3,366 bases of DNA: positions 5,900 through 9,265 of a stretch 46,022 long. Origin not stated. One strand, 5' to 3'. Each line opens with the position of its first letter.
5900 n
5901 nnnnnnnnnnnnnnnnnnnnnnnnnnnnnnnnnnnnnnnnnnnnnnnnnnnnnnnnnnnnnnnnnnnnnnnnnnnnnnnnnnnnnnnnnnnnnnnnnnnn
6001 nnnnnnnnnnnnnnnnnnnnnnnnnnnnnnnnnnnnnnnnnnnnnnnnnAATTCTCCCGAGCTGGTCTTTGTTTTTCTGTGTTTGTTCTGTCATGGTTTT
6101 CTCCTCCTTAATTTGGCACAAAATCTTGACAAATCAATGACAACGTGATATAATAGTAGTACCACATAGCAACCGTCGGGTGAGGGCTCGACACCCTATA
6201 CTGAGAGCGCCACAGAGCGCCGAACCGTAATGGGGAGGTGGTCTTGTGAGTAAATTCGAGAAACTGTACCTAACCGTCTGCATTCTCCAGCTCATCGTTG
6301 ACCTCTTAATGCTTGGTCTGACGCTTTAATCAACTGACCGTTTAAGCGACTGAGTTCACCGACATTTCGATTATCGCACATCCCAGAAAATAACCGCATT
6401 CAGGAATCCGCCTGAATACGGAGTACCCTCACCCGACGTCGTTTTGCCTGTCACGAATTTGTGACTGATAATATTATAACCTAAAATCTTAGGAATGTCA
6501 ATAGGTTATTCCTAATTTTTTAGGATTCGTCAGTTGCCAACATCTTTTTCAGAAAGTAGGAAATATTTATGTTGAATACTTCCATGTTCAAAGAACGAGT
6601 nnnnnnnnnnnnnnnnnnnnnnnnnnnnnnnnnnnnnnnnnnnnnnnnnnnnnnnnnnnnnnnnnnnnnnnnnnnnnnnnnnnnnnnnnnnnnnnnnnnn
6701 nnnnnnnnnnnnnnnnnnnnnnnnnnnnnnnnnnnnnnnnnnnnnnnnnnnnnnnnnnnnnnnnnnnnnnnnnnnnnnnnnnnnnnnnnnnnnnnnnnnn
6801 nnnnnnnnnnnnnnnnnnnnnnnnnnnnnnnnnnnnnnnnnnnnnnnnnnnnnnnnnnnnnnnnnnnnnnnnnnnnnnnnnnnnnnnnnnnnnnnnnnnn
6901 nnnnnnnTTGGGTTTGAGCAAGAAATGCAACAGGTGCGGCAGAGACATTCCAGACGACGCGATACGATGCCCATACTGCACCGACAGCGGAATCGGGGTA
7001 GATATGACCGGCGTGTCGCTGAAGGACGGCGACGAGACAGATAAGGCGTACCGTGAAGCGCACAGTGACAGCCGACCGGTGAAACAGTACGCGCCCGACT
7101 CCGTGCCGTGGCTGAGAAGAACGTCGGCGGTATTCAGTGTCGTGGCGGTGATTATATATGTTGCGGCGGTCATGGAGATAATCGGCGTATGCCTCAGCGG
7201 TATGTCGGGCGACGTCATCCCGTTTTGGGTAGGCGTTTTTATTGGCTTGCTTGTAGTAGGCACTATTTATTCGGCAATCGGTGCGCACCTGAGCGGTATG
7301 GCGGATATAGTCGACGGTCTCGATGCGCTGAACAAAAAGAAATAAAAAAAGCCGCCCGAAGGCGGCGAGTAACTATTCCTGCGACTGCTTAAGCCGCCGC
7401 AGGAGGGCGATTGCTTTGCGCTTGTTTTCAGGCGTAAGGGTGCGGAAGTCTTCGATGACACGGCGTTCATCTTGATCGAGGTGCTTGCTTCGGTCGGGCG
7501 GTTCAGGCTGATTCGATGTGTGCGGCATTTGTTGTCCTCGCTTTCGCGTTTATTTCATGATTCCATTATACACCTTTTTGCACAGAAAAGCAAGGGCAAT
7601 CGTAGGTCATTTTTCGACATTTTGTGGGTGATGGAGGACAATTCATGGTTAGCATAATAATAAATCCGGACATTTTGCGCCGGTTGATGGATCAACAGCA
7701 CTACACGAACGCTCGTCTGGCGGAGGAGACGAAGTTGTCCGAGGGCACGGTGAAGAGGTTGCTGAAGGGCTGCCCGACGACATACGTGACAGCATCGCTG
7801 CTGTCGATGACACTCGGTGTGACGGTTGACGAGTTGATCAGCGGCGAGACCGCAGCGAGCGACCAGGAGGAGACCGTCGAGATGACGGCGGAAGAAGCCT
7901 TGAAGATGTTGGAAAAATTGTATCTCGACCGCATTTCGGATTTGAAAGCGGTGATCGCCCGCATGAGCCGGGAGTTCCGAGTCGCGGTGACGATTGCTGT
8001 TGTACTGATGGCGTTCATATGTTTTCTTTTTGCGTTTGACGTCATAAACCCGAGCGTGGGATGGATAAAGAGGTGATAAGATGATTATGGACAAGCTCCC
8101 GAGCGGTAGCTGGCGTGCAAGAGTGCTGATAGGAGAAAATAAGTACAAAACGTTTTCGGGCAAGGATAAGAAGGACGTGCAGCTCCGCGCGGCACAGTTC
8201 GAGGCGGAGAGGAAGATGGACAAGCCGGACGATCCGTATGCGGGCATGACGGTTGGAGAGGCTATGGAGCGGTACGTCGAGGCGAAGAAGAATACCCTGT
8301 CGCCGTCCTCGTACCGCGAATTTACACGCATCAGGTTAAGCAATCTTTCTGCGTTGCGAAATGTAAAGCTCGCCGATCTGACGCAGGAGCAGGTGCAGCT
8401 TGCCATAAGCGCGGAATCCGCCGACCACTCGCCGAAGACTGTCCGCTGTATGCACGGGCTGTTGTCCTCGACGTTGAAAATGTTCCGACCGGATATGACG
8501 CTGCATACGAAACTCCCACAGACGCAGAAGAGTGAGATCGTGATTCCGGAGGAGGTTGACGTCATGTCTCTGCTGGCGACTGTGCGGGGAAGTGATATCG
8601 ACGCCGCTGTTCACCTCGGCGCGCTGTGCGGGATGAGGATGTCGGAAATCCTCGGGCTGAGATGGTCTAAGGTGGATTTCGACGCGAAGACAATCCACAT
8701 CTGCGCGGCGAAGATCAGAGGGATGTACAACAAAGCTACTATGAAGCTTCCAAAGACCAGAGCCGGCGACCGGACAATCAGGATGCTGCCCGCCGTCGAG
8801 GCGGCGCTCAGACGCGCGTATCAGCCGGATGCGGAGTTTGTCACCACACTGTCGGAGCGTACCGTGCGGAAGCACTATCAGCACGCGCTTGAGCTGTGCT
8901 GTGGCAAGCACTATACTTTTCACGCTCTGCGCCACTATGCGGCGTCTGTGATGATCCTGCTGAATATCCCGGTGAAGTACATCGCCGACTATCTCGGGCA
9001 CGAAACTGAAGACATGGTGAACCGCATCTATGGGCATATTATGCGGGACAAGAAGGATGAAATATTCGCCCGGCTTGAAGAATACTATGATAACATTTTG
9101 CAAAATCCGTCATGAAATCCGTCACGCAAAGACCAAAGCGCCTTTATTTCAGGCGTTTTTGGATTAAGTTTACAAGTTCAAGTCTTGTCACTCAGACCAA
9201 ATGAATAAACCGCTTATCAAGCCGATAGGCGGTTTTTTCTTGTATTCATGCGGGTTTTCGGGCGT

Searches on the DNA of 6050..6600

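Call 92: search_rna_families(source=window, start=6050, end=6600, threshold=evalue, max_evalue=1)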
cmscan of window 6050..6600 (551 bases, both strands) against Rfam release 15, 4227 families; matches with E-value up to 1: 1.
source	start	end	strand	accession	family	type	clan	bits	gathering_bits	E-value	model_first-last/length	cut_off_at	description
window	6488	6565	+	RF03545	Flavi_ISFV_CRE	Cis-reg;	-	23.3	41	0.22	1-89/89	no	Insect-specific Flavivirus 3' UTR cis-acting replication element (CRE)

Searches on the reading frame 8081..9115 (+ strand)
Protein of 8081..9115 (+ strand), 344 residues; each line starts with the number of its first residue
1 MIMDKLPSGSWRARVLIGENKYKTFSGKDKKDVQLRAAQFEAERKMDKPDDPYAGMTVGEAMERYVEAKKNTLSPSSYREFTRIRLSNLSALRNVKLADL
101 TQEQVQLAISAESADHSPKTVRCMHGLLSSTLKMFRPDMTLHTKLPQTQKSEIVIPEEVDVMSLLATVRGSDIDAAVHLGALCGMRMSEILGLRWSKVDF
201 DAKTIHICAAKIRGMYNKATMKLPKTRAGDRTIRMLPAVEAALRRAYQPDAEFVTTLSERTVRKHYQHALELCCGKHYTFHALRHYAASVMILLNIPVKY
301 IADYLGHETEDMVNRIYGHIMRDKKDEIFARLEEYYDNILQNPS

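Call 62: search_protein_families(library=phrogs, proteins=[window:8081-9115:+], max_evalue=0.001)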
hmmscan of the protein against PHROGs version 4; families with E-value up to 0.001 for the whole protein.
window:8081-9115:+ (344 aa): 3 families
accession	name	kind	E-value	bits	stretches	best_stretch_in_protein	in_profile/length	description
phrog_1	-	integration and excision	4e-52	179.3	1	7-339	120-454/611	integrase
phrog_216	-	integration and excision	4e-24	86.2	1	152-340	52-244/301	integrase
phrog_7685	-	integration and excision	2e-10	41.6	1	255-334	160-237/240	integrase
